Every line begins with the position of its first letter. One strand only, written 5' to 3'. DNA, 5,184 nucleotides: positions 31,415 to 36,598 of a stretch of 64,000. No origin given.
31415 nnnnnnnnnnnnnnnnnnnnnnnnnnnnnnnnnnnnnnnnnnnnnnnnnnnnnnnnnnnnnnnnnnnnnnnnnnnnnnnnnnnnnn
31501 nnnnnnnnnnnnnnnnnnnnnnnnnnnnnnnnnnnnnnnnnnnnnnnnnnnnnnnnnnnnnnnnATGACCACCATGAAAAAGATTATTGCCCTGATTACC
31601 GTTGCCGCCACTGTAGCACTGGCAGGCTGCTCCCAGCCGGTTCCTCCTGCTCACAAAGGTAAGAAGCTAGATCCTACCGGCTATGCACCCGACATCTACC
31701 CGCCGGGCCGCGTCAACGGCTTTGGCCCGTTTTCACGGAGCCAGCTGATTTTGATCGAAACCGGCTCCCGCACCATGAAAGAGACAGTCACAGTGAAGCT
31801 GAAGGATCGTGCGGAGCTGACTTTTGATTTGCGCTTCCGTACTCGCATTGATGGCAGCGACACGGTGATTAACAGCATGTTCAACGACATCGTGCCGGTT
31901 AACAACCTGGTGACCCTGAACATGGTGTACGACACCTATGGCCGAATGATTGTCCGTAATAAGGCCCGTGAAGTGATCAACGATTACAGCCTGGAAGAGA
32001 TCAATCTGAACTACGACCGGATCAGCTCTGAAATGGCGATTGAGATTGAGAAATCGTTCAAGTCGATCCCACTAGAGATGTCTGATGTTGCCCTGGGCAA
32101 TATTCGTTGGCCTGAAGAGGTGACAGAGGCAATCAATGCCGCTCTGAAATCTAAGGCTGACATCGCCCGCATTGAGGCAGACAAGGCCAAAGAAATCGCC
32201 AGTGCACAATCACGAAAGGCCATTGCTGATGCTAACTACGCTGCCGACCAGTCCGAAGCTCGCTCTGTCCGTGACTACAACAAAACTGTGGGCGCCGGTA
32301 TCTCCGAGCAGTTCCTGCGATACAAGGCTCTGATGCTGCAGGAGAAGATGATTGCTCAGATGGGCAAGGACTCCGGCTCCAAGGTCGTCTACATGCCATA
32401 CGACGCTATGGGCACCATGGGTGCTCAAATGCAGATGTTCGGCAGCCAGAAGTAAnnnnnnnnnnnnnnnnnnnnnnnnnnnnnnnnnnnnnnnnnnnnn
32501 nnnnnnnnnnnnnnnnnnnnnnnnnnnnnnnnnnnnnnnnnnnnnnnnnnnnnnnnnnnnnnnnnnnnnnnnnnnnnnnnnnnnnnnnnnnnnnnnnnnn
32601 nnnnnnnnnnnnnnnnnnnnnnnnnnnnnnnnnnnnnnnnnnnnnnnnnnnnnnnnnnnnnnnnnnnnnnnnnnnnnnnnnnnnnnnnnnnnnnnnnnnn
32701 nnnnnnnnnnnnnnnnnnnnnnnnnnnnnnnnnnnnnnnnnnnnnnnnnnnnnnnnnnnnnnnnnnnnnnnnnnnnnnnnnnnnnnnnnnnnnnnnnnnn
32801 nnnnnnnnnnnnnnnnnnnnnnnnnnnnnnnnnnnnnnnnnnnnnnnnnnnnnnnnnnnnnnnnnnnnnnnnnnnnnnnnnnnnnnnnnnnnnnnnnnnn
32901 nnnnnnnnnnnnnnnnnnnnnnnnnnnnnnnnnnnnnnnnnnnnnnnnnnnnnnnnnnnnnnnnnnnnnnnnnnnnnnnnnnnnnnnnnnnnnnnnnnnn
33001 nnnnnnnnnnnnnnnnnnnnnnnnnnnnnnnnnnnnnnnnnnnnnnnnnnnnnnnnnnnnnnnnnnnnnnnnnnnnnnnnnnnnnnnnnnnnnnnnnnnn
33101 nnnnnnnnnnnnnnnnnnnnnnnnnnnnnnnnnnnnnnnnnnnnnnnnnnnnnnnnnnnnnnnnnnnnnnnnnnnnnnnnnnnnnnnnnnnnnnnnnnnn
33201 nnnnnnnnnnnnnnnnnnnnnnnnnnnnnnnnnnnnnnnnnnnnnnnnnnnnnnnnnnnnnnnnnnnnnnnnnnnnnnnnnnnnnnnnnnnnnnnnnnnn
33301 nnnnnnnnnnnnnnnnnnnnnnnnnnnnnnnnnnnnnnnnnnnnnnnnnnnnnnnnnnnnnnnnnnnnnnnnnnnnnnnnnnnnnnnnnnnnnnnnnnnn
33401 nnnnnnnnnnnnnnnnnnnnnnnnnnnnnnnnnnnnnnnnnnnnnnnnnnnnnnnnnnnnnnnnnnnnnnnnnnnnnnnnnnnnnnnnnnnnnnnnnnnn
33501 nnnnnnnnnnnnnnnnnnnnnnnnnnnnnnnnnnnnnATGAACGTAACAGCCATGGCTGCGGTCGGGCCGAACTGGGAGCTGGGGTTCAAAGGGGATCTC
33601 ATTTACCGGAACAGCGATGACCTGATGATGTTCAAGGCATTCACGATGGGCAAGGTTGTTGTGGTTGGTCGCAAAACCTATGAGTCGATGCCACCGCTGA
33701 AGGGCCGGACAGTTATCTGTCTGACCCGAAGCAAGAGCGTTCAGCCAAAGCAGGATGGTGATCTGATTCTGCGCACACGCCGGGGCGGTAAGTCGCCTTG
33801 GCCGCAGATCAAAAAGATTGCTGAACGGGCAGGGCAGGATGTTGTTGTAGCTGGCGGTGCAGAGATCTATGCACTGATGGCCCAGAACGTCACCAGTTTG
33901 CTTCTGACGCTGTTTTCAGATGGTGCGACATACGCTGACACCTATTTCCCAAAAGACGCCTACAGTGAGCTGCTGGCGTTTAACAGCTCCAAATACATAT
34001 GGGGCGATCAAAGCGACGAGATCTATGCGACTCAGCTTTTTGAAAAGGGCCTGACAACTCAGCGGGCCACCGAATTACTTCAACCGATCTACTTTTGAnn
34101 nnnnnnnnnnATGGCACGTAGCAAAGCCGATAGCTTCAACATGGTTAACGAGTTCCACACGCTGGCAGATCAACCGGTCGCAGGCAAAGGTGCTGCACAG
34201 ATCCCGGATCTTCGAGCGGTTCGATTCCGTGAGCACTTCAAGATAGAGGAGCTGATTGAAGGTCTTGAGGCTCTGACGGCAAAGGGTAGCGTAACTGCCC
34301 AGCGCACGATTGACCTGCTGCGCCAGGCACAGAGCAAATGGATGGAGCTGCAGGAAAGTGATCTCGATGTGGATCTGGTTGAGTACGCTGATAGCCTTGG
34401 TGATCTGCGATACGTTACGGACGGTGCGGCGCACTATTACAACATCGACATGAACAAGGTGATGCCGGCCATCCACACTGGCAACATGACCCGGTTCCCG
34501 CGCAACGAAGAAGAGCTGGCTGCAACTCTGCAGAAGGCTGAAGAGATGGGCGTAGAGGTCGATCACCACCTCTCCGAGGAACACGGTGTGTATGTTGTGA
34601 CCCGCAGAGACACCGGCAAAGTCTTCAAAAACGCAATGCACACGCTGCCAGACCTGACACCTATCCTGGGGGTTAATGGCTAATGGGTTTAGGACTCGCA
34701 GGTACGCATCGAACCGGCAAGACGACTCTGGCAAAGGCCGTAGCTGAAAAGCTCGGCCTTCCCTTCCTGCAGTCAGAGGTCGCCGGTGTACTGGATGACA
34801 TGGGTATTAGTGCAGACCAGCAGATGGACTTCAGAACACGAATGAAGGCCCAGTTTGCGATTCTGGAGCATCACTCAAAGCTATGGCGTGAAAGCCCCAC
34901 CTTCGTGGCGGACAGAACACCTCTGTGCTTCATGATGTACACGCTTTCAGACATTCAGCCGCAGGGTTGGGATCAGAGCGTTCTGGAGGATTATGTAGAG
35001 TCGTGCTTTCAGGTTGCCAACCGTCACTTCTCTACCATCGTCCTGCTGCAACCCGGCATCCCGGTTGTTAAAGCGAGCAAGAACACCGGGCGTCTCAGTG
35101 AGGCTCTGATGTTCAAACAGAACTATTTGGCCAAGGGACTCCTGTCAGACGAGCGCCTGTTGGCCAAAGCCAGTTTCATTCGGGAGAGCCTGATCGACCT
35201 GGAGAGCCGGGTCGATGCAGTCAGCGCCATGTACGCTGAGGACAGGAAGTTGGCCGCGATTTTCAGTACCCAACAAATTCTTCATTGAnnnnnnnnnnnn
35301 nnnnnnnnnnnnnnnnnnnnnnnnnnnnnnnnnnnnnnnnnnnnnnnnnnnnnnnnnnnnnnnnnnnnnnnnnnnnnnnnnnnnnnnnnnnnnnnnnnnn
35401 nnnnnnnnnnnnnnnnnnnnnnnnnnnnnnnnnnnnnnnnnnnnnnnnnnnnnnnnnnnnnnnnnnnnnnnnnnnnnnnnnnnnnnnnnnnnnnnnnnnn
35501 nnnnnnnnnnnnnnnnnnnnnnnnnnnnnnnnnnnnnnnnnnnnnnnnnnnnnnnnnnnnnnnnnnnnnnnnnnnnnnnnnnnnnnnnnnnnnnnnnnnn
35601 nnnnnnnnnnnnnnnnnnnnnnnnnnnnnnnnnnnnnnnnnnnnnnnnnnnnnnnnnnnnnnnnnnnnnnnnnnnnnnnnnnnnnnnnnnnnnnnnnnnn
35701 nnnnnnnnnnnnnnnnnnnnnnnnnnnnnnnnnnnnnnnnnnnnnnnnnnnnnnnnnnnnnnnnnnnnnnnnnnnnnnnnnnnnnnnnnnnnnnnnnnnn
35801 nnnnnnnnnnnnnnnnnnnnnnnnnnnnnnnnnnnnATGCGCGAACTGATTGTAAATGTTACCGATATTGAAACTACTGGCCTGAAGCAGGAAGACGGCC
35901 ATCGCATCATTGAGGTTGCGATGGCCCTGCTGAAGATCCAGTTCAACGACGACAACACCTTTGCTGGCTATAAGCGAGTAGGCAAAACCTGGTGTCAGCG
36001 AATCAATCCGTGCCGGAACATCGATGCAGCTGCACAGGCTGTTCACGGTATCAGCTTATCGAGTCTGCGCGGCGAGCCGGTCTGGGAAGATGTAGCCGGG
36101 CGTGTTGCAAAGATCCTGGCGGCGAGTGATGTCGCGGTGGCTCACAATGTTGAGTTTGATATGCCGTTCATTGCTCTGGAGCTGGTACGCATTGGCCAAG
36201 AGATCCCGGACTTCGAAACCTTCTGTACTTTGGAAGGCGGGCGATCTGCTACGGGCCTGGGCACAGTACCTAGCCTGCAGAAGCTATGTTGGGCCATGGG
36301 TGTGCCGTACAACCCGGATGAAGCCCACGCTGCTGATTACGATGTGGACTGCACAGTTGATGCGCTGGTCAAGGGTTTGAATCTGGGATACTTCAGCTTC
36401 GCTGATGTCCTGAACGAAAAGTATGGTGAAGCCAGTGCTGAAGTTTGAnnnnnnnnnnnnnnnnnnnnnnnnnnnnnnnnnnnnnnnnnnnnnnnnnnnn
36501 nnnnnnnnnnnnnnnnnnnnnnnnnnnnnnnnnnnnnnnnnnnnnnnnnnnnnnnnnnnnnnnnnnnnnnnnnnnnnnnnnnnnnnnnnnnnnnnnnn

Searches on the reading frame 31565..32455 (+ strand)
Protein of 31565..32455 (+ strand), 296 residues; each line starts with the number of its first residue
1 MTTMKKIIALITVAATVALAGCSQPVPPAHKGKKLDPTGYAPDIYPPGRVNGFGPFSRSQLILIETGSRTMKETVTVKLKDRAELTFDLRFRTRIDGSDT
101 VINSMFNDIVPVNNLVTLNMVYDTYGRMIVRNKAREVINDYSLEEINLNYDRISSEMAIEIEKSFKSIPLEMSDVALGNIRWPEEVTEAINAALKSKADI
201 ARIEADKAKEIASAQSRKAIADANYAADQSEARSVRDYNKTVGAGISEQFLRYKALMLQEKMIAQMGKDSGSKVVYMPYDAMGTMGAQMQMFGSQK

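Call 61: search_protein_families(library=pfam, proteins=[window:31565-32455:+], max_evalue=0.001)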
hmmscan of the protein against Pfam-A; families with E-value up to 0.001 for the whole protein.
window:31565-32455:+ (296 aa): 2 families
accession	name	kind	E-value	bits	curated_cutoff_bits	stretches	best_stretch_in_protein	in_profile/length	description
PF01145.31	Band_7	-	5.7e-14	53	23.6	1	59-209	33-173/176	SPFH domain / Band 7 family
PF13421.11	Band_7_1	-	0.00056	20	24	1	105-192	117-205/211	SPFH domain-Band 7 family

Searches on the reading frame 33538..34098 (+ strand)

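Call 97: search_protein_families(library=phrogs, proteins=[window:33538-34098:+], max_evalue=0.001)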
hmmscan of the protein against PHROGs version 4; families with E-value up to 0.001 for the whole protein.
window:33538-34098:+ (186 aa): 2 families
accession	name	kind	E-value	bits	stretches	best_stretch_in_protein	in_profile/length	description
phrog_316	-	DNA, RNA and nucleotide metabolism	7.6e-31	108.4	1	1-160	15-165/213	dihydrofolate reductase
phrog_11777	-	DNA, RNA and nucleotide metabolism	1.5e-13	51.4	1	3-159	375-528/546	dihydrofolate reductase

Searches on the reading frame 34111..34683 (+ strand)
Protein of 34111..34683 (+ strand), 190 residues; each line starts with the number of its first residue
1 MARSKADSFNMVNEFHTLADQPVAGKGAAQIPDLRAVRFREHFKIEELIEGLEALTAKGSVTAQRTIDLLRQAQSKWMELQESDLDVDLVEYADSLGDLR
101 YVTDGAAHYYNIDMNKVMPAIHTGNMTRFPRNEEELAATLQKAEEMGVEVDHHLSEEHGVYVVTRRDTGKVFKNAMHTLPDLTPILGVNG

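Call 97: search_protein_families(library=phrogs, proteins=[window:34111-34683:+], max_evalue=0.001)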
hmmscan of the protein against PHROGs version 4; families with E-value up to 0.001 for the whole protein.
window:34111-34683:+ (190 aa): 2 families
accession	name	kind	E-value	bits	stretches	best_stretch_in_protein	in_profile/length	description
phrog_671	-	other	1.1e-19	71.4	1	5-187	535-658/678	nucleotide pyrophosphohydrolase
phrog_2144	-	other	6.7e-10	40.1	1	28-145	21-127/290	MazG-like pyrophosphatase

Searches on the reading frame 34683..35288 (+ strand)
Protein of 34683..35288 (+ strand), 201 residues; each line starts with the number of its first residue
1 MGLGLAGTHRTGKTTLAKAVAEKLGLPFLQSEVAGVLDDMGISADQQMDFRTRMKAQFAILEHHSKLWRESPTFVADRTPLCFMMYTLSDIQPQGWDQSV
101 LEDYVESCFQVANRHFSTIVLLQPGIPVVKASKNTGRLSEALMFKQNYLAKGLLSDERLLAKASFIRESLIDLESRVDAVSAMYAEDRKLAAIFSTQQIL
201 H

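Call 97: search_protein_families(library=phrogs, proteins=[window:34683-35288:+], max_evalue=0.001)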
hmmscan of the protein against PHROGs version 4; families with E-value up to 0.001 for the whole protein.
window:34683-35288:+ (201 aa): 4 families
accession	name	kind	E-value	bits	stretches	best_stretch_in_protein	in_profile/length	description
phrog_2107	-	other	1.4e-07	32.4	1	4-90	7-103/201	thymidylate kinase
phrog_168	-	DNA, RNA and nucleotide metabolism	2.8e-05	25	1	3-35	45-77/314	clamp loader of DNA polymerase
phrog_27744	-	unknown function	0.00031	22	1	3-42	3-42/55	-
phrog_10401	-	other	0.00097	18.9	0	4-38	464-498/667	ATPase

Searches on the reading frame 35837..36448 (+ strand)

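Call 97: search_protein_families(library=phrogs, proteins=[window:35837-36448:+], max_evalue=0.001)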
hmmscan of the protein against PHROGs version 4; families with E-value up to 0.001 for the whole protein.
window:35837-36448:+ (203 aa): 4 families
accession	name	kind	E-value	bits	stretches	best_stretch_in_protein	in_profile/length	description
phrog_192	-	DNA, RNA and nucleotide metabolism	4.2e-34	119.5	1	8-185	110-275/397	DNA polymerase exonuclease subunit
phrog_403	-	DNA, RNA and nucleotide metabolism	8e-06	26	1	46-156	79-201/321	DNA polymerase exonuclease subunit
phrog_14632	-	DNA, RNA and nucleotide metabolism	2.4e-05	24.3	1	8-124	86-189/380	DNA polymerase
phrog_17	-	DNA, RNA and nucleotide metabolism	0.00092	18.2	0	8-156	674-787/1445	DNA polymerase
